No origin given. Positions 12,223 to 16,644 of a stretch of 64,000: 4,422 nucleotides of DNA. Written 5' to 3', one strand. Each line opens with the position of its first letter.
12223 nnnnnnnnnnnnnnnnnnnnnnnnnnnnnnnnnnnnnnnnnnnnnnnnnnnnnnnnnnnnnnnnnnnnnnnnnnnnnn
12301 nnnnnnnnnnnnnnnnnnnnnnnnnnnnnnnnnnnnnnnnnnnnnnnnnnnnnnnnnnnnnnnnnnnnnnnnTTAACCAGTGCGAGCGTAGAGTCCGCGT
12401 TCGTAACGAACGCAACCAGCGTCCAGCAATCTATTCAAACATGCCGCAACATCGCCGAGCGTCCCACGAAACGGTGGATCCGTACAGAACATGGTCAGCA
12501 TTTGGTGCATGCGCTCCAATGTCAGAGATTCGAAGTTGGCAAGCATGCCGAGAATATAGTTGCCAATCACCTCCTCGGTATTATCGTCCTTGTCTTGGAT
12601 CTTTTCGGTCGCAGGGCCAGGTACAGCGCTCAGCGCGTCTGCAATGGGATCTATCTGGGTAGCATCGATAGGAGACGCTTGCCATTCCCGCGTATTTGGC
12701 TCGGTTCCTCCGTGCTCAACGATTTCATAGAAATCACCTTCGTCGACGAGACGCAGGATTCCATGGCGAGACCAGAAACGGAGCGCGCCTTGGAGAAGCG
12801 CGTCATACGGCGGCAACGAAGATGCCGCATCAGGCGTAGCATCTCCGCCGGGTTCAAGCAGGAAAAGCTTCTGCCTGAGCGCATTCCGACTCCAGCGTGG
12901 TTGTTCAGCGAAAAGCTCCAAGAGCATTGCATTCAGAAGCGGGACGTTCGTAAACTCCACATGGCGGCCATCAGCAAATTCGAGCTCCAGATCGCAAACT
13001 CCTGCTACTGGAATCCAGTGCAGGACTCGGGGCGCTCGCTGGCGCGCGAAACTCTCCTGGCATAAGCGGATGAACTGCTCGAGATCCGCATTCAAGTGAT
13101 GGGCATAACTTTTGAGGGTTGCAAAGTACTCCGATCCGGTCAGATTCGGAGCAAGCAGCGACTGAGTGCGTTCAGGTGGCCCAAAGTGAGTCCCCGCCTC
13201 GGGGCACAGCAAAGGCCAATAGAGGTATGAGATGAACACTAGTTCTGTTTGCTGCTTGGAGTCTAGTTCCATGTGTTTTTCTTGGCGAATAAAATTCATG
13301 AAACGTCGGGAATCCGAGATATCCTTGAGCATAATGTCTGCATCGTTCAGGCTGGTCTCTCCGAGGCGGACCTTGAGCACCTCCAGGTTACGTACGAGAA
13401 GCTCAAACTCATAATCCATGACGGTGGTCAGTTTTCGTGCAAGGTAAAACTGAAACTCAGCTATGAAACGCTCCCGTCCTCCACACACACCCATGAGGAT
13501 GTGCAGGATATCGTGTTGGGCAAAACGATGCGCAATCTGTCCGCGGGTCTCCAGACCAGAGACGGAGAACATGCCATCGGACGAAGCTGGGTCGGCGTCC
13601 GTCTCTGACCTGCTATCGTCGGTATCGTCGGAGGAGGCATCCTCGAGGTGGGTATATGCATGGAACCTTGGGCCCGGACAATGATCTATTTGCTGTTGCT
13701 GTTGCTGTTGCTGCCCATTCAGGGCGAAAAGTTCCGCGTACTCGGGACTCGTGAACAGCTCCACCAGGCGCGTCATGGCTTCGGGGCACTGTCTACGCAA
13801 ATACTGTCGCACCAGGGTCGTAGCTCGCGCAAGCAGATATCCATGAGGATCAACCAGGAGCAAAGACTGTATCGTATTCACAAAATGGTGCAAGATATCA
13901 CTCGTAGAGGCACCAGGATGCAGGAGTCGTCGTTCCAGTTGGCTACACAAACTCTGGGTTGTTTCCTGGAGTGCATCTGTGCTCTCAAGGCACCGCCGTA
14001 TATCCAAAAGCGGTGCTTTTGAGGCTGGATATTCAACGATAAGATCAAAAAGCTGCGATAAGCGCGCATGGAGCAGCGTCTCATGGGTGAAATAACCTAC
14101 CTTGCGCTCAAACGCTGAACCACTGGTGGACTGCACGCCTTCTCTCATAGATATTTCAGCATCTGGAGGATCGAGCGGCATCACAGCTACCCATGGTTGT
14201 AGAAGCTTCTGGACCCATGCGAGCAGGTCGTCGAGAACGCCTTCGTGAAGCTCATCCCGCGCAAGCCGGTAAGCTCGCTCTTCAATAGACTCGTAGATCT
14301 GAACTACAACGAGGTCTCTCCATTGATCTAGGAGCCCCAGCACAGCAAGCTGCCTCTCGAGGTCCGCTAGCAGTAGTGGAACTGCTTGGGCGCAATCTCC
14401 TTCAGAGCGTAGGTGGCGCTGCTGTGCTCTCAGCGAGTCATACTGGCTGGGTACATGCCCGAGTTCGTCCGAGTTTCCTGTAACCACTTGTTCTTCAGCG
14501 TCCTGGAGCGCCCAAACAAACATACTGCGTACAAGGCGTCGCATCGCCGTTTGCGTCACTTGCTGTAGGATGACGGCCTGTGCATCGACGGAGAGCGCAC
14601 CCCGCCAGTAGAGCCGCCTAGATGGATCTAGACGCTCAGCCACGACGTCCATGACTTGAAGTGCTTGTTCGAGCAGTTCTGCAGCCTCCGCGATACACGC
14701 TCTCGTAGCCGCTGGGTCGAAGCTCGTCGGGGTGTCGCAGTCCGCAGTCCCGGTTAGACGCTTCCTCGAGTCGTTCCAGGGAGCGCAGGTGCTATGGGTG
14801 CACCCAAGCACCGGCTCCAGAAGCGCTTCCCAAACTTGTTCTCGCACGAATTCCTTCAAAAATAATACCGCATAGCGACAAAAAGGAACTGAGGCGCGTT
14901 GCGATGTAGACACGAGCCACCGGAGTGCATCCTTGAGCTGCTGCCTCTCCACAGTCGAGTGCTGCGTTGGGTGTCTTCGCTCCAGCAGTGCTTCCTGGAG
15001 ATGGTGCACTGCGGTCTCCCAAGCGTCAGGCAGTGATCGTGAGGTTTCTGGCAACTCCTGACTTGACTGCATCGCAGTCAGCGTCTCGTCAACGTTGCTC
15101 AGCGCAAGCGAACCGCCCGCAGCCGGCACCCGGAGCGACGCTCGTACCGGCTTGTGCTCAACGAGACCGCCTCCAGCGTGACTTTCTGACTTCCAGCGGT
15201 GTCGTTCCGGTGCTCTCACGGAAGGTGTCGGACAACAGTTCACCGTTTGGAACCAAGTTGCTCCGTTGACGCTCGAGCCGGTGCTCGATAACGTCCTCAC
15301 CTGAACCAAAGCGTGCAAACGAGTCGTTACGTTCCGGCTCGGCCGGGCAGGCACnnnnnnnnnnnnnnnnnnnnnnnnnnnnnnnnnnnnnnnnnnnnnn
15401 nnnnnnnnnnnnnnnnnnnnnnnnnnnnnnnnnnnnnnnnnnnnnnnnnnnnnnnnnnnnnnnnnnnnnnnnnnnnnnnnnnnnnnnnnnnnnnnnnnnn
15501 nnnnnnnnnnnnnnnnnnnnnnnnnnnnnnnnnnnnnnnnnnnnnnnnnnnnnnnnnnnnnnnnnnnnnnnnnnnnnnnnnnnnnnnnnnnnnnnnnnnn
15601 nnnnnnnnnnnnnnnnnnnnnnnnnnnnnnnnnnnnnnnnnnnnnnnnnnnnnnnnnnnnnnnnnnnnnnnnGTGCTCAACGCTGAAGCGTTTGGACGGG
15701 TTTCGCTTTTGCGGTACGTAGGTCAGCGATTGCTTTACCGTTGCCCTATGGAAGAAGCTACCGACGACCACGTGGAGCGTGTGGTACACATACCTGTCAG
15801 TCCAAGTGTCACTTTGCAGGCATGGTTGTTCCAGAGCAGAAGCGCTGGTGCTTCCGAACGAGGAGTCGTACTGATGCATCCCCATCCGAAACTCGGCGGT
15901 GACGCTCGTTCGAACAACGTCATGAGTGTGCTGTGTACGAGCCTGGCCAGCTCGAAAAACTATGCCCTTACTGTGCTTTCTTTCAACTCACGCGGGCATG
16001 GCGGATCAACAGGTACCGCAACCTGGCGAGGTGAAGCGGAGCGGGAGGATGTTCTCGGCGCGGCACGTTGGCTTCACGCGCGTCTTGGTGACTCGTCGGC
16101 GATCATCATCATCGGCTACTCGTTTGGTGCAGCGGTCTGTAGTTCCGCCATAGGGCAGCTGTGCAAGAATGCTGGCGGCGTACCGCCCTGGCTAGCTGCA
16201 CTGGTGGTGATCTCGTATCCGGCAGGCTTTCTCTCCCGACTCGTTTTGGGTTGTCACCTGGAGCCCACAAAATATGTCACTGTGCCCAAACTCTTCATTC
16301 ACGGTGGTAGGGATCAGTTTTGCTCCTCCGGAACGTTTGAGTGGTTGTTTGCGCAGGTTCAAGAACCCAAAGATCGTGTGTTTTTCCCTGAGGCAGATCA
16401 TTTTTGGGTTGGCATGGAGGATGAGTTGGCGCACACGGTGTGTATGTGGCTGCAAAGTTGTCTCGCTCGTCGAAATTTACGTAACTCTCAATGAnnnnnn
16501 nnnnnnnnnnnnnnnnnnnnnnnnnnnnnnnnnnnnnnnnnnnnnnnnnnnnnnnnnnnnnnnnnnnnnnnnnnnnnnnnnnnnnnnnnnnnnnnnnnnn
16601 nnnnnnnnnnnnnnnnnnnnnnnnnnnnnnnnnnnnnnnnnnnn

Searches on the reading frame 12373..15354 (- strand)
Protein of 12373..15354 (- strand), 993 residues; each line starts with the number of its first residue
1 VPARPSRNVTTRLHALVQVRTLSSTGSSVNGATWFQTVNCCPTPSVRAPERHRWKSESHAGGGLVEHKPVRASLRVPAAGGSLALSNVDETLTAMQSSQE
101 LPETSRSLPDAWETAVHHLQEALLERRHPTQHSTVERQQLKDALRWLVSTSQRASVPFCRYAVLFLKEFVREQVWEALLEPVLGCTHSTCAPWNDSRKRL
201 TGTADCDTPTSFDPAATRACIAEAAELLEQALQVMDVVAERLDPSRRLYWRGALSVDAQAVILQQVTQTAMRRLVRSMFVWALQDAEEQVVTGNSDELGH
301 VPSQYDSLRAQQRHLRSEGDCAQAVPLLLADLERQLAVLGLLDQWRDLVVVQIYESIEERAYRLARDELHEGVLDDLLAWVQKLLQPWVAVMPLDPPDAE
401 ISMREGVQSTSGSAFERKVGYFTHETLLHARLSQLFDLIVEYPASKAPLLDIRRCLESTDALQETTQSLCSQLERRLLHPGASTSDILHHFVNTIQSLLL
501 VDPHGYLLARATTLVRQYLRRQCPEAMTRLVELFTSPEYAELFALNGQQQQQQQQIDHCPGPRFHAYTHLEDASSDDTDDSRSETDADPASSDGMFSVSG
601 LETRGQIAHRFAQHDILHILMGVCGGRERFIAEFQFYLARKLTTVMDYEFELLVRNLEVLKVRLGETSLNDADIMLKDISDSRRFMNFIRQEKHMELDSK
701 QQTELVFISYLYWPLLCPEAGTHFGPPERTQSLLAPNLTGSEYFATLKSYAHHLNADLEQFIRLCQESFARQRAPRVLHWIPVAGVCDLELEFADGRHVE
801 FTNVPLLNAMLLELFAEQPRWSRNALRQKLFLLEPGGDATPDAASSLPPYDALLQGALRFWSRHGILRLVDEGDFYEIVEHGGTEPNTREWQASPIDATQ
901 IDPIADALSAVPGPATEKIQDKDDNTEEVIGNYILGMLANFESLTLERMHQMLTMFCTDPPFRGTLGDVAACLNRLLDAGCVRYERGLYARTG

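Call 39: search_protein_families(library=pfam, proteins=[window:12373-15354:-], max_evalue=0.001)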
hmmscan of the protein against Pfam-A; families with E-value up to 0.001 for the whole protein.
window:12373-15354:- (993 aa): 3 families
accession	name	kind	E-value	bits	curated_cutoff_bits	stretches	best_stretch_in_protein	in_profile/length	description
PF25773.1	TPR_ANAPC2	-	1.5e-31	109.2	27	1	415-521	4-110/111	ANAPC2-like, TPR repeats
PF08672.17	ANAPC2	-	7.4e-13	49.2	23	1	933-989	1-58/60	Anaphase promoting complex (APC) subunit 2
PF00888.28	Cullin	-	0.00041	19.7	33.2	0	657-829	428-575/620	Cullin family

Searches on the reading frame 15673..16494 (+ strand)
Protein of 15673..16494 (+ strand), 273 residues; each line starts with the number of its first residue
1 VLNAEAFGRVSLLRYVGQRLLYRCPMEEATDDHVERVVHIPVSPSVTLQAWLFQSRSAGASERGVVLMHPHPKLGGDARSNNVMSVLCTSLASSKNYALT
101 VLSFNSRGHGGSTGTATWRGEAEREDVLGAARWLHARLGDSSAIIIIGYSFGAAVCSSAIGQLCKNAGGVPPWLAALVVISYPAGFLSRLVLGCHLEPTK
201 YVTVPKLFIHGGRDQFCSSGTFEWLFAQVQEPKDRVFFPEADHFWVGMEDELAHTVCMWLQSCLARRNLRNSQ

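Call 26: search_protein_families(library=pfam, proteins=[window:15673-16494:+], max_evalue=0.01)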
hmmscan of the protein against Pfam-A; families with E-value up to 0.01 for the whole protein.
window:15673-16494:+ (273 aa): 6 families
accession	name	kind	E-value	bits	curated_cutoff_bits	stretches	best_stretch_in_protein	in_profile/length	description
PF12697.13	Abhydrolase_6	-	7.9e-07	30.4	26.3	1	91-261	20-156/217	Alpha/beta hydrolase family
PF00561.26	Abhydrolase_1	-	5.9e-06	26.6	25.8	1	99-158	28-85/245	alpha/beta hydrolase fold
PF12146.15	Hydrolase_4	-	1.9e-05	24.5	27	0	199-243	187-232/239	Serine aminopeptidase, S33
PF02129.25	Peptidase_S15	-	2.4e-05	24.6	23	1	101-157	54-110/262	X-Pro dipeptidyl-peptidase (S15 family)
PF20408.4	Abhydrolase_11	-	0.00032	20.9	27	1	132-245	66-167/193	Alpha/beta hydrolase domain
PF03959.19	FSH1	-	0.0088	16.2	21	0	146-244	105-200/211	Serine hydrolase (FSH1)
